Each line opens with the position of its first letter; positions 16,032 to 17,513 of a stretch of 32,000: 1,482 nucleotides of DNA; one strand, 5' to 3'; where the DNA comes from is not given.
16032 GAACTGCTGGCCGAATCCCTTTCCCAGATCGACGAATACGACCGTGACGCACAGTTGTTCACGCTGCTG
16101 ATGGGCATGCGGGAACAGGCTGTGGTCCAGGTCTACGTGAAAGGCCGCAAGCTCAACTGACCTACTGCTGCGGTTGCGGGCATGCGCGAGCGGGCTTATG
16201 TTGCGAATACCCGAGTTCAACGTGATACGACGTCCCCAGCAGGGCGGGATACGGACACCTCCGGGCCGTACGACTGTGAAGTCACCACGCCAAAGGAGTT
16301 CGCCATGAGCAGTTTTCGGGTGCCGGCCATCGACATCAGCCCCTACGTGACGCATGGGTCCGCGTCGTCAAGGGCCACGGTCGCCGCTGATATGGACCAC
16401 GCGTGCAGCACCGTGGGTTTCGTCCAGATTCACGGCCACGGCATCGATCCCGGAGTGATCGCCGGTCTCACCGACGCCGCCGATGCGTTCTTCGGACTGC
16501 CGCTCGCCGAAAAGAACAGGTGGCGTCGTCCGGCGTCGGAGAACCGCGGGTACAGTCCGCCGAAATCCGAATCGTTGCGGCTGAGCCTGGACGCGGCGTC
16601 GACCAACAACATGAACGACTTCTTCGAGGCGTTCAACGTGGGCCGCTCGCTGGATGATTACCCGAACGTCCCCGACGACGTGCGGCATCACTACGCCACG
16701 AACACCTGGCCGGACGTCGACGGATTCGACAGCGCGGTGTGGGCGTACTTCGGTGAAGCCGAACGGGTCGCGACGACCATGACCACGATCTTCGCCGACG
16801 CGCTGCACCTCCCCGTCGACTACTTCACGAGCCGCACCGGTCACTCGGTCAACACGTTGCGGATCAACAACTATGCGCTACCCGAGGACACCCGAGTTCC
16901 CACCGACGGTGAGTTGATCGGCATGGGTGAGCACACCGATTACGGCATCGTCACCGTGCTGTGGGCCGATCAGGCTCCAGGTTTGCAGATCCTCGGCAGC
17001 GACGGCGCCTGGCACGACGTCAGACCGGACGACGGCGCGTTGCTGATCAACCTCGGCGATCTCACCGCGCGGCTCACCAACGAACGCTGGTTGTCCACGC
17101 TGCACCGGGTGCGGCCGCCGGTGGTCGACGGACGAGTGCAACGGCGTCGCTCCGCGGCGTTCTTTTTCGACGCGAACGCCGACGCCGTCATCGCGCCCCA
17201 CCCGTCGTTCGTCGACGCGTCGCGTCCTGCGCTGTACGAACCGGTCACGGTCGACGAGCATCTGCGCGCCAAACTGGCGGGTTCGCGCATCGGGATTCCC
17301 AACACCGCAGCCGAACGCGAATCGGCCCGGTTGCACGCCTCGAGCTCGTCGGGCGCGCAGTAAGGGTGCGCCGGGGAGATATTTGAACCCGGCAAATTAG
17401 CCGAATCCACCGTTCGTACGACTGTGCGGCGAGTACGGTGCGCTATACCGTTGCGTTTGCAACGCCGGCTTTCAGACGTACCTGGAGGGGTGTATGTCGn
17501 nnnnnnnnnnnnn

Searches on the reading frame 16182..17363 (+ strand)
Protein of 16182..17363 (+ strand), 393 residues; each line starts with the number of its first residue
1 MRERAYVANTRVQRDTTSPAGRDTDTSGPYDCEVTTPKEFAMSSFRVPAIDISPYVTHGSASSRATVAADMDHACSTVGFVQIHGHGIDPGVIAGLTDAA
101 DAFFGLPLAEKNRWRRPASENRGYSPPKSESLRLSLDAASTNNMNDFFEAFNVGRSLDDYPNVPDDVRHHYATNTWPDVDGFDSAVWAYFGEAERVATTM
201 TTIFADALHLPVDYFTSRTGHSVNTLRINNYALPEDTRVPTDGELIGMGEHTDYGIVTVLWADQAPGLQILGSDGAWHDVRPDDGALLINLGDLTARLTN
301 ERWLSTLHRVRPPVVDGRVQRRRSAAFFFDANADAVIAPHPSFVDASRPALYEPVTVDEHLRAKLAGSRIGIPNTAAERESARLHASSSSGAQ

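Call 7: search_protein_families(library=pfam, proteins=[window:16182-17363:+], max_evalue=0.01)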
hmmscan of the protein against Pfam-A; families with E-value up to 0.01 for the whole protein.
window:16182-17363:+ (393 aa): 2 families
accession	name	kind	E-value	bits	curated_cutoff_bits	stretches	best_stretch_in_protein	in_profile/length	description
PF14226.12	DIOX_N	-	1.1e-23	84.6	27.3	1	47-178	1-116/117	non-haem dioxygenase in morphine synthesis N-terminal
PF03171.26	2OG-FeII_Oxy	-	8.9e-18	64.9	23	1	227-329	5-99/101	2OG-Fe(II) oxygenase superfamily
